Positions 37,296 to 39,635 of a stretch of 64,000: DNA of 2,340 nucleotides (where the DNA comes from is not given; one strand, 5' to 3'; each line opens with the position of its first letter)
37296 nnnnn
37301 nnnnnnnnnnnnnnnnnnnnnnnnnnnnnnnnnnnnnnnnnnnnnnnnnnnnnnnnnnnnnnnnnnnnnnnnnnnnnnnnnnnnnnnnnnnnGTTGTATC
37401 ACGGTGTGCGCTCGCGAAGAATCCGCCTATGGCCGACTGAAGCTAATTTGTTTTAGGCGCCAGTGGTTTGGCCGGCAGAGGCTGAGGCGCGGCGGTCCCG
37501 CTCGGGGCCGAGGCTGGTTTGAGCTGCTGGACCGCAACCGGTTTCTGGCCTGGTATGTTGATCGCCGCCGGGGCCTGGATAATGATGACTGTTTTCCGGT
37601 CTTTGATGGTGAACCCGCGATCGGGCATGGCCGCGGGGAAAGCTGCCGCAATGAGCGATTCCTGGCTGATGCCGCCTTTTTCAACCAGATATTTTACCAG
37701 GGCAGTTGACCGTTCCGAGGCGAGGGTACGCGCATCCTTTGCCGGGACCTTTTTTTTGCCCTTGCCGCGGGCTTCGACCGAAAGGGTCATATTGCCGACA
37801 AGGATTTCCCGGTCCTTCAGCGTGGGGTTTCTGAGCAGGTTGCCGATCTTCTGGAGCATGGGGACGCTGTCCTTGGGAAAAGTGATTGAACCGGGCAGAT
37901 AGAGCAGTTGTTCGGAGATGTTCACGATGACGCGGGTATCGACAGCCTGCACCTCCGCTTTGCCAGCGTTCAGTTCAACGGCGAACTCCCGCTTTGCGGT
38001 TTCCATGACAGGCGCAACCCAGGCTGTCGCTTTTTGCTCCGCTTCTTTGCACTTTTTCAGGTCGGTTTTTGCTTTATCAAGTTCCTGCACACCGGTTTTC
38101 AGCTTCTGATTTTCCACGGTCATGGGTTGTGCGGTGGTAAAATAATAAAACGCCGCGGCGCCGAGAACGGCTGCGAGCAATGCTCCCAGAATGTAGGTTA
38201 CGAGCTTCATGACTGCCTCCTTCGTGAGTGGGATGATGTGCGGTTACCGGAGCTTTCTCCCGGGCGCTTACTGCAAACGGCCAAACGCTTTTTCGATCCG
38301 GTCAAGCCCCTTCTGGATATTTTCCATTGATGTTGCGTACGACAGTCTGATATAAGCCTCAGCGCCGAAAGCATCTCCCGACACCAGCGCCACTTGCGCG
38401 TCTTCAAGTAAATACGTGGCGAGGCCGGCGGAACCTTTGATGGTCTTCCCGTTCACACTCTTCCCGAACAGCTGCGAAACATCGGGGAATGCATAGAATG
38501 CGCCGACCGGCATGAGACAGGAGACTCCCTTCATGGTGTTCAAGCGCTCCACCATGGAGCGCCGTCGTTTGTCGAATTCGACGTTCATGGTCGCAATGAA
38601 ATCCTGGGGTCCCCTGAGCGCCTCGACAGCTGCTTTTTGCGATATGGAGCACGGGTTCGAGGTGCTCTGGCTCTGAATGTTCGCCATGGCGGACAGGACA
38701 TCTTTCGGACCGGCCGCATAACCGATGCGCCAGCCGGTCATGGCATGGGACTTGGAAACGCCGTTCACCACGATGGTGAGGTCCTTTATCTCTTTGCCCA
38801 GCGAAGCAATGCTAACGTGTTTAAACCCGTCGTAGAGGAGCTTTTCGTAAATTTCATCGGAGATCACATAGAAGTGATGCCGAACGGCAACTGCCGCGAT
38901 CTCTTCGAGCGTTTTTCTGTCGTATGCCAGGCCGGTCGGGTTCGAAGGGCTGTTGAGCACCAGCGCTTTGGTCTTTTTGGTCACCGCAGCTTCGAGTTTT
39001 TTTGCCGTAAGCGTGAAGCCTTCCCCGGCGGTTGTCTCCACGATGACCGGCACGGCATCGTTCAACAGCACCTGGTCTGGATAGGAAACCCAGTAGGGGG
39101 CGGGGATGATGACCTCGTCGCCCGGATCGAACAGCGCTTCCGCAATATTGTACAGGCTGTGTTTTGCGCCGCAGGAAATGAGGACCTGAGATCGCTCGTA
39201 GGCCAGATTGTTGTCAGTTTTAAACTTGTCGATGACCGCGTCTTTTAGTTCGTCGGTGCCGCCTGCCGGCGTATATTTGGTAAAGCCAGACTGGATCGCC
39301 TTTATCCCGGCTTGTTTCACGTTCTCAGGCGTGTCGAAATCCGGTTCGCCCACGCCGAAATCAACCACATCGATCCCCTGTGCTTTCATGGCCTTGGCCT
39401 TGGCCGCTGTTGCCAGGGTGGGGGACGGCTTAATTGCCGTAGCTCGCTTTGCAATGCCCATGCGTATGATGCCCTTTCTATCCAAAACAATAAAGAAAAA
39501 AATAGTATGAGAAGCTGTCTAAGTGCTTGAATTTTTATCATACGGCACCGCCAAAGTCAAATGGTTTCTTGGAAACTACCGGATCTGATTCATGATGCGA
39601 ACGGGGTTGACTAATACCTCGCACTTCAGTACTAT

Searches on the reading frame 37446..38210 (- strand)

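Call 63: search_protein_families(library=pfam, proteins=[window:37446-38210:-], max_evalue=0.001)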
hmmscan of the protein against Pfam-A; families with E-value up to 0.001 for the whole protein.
window:37446-38210:- (255 aa): 1 family
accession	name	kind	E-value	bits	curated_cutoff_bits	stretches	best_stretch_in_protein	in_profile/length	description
PF00691.25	OmpA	-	0.00013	22.6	27.2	1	104-196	2-84/98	OmpA family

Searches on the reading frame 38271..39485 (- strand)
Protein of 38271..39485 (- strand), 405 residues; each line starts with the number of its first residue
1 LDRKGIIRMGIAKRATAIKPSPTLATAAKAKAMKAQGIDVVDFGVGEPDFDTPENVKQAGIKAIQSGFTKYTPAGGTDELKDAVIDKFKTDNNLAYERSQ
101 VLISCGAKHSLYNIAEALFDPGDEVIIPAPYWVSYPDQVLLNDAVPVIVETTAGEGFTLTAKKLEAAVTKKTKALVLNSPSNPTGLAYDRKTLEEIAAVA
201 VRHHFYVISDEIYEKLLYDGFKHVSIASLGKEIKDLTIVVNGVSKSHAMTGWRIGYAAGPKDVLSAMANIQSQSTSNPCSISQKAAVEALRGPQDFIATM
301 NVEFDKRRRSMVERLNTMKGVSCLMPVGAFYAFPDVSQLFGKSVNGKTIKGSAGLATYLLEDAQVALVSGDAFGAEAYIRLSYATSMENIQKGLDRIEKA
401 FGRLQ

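Call 63: search_protein_families(library=pfam, proteins=[window:38271-39485:-], max_evalue=0.001)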
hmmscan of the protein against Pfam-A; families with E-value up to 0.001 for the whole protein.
window:38271-39485:- (405 aa): 3 families
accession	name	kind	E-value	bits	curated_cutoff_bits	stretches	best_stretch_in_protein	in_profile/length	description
PF00155.27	Aminotran_1_2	-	3.3e-79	267.1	19.7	1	39-397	2-361/361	Aminotransferase class I and II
PF01041.23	DegT_DnrJ_EryC1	-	4.1e-08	33.3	19.8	1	120-210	62-145/360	DegT/DnrJ/EryC1/StrS aminotransferase family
PF01053.26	Cys_Met_Meta_PP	-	0.00096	18.2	27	0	100-211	70-174/381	Cys/Met metabolism PLP-dependent enzyme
